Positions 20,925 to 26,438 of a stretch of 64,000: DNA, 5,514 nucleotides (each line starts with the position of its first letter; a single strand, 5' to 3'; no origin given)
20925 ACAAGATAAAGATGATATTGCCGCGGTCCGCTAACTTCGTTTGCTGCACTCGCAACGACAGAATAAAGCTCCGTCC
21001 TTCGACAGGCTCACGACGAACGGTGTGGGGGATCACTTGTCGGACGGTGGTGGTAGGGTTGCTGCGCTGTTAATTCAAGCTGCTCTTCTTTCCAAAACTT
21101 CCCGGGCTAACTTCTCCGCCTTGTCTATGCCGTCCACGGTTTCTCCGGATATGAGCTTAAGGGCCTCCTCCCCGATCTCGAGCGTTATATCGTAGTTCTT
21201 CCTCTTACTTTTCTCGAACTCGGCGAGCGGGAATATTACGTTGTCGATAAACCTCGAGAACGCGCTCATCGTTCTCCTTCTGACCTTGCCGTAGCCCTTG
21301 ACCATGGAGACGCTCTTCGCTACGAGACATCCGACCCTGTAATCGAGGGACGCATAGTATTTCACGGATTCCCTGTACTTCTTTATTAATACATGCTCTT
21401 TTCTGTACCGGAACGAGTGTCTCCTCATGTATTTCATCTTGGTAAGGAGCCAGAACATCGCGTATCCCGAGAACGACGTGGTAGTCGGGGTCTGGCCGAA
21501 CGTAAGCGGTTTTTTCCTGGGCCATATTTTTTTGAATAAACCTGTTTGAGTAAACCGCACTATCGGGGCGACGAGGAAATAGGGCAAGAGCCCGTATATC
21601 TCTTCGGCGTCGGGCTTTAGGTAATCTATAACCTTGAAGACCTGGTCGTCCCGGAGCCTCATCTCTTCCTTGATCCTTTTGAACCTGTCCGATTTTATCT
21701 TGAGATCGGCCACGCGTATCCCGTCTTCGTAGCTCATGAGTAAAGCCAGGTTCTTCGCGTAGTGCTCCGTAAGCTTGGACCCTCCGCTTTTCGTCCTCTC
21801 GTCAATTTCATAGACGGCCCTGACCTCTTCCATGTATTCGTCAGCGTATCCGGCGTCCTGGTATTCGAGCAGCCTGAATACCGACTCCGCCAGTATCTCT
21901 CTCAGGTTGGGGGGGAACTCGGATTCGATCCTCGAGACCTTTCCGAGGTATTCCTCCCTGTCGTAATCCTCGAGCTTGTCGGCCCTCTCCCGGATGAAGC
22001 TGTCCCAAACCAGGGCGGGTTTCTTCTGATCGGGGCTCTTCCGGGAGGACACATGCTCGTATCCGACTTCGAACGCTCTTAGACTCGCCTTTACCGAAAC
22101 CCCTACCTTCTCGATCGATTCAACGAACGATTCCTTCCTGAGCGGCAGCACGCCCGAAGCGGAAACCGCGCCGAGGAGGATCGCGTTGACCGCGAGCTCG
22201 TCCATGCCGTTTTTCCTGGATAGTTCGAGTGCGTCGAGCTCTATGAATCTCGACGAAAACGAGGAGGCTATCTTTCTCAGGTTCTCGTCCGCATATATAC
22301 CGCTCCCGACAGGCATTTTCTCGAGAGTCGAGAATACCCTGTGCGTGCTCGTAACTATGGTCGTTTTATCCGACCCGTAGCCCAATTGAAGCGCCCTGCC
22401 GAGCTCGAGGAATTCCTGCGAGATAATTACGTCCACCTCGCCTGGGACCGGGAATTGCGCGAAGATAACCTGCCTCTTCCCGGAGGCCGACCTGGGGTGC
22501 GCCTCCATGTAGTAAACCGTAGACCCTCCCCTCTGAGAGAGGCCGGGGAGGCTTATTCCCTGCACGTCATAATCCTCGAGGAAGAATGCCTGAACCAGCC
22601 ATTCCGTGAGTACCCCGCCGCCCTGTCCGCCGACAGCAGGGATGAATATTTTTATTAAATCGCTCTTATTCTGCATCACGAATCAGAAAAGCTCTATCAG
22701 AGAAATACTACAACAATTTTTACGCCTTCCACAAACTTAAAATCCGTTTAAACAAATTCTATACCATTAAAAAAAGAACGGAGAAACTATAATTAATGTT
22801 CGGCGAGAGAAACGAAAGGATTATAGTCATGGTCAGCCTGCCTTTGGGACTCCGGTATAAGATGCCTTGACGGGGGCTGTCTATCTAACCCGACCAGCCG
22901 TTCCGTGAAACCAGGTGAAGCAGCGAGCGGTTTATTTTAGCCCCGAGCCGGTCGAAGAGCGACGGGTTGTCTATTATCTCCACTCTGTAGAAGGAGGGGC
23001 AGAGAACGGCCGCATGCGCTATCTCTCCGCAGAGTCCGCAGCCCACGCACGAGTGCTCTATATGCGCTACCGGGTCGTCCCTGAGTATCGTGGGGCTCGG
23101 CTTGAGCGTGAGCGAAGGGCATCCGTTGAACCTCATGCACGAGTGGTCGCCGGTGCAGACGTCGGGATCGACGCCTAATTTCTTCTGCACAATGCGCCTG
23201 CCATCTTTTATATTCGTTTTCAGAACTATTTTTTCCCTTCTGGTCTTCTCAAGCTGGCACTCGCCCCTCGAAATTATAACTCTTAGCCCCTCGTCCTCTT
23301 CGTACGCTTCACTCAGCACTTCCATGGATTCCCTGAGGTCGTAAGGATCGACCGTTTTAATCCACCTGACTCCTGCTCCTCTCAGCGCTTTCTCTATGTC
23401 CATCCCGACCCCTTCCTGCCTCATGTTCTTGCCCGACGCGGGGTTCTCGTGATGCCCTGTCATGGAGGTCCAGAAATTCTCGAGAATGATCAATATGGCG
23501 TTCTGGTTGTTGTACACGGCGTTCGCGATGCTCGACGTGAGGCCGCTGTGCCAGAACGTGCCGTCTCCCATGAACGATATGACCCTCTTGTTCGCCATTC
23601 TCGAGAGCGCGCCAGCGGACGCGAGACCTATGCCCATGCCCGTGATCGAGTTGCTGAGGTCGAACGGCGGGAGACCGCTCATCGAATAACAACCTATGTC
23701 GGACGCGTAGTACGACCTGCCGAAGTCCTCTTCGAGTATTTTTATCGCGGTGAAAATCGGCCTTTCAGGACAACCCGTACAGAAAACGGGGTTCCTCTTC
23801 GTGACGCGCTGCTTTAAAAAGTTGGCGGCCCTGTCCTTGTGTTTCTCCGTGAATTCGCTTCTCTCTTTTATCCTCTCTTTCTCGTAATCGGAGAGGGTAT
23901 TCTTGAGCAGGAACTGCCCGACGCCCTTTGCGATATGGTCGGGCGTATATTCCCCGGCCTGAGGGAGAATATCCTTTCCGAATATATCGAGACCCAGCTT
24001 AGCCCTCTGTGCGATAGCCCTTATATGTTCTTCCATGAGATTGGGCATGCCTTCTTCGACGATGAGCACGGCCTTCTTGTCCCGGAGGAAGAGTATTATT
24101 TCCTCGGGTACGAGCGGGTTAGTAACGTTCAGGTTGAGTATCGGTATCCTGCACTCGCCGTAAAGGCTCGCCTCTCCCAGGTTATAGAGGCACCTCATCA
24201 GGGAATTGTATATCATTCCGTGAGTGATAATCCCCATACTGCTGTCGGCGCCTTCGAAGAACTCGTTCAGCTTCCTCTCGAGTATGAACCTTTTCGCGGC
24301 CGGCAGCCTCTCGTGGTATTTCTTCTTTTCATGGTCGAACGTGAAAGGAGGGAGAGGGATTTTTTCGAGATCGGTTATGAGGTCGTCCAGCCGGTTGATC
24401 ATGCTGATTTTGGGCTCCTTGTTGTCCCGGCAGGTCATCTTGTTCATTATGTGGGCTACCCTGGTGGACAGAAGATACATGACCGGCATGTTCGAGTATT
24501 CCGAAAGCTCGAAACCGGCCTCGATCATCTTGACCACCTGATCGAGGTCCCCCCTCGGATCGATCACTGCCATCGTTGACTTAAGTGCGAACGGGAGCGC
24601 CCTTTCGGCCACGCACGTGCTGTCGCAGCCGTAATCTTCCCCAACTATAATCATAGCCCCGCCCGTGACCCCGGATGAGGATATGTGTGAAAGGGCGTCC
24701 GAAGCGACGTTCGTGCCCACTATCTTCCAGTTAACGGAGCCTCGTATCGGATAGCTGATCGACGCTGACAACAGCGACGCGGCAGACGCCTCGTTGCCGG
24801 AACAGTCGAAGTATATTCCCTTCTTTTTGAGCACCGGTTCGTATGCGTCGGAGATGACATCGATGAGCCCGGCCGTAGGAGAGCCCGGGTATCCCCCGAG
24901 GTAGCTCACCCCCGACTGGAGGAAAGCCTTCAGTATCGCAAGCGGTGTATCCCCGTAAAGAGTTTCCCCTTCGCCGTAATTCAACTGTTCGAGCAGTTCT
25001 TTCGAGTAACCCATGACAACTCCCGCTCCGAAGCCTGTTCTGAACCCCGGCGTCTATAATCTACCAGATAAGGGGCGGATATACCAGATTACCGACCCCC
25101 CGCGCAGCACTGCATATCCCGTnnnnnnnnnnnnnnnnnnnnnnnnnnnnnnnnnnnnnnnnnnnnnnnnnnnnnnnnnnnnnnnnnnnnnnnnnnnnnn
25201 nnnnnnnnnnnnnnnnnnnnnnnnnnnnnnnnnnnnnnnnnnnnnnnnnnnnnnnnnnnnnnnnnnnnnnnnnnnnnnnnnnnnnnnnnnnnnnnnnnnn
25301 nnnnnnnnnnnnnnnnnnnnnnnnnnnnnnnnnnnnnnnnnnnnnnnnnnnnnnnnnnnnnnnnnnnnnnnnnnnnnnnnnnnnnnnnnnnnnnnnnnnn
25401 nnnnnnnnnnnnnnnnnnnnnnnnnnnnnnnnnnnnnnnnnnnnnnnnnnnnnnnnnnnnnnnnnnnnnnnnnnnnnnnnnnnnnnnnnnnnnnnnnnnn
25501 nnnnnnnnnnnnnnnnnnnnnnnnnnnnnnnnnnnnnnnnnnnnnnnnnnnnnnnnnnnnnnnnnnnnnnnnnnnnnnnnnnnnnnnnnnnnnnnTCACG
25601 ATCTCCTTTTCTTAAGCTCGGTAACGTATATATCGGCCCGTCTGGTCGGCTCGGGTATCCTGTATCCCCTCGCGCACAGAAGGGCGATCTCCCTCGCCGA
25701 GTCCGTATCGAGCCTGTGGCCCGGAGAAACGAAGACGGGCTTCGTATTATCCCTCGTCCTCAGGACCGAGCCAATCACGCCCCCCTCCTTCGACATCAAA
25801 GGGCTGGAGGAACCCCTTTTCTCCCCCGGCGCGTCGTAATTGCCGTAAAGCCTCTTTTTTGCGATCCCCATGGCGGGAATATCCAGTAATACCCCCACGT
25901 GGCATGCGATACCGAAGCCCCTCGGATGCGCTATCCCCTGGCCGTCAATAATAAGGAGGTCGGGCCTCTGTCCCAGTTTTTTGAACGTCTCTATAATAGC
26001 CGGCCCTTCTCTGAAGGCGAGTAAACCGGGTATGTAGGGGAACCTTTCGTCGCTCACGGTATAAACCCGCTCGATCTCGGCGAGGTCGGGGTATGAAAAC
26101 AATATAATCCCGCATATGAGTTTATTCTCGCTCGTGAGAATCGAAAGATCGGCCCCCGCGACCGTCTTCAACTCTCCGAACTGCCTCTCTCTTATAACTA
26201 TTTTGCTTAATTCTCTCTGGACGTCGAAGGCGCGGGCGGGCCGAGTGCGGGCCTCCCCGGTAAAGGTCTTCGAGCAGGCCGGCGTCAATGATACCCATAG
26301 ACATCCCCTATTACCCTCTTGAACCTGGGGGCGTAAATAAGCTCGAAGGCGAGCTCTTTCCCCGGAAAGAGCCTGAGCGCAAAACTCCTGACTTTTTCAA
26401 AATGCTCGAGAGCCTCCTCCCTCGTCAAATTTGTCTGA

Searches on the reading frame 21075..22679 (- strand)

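Call 92: search_protein_families(library=pfam, proteins=[window:21075-22679:-], max_evalue=0.00001)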
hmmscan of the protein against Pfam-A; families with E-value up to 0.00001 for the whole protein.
window:21075-22679:- (534 aa): 2 families
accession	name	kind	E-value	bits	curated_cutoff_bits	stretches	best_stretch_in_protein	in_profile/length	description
PF20169.3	DUF6537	-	2.3e-36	126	27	1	259-478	1-201/203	Family of unknown function (DUF6537)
PF01558.24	POR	-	6.2e-17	62.7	27.4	1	17-208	1-173/173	Pyruvate ferredoxin/flavodoxin oxidoreductase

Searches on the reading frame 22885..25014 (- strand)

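Call 92: search_protein_families(library=pfam, proteins=[window:22885-25014:-], max_evalue=0.00001)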
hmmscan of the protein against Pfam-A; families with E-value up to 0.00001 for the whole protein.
window:22885-25014:- (709 aa): 1 family
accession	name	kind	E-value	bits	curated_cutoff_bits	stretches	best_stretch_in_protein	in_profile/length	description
PF02775.26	TPP_enzyme_C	-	9e-18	65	21.9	1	439-577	1-146/151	Thiamine pyrophosphate enzyme, C-terminal TPP binding domain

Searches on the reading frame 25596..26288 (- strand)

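Call 92: search_protein_families(library=pfam, proteins=[window:25596-26288:-], max_evalue=0.00001)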
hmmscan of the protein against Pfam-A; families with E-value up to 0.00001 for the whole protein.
window:25596-26288:- (230 aa): 1 family
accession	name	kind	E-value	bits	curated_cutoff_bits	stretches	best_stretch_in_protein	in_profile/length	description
PF04493.20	Endonuclease_5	-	9.1e-71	238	23.4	1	26-219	2-197/198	Endonuclease V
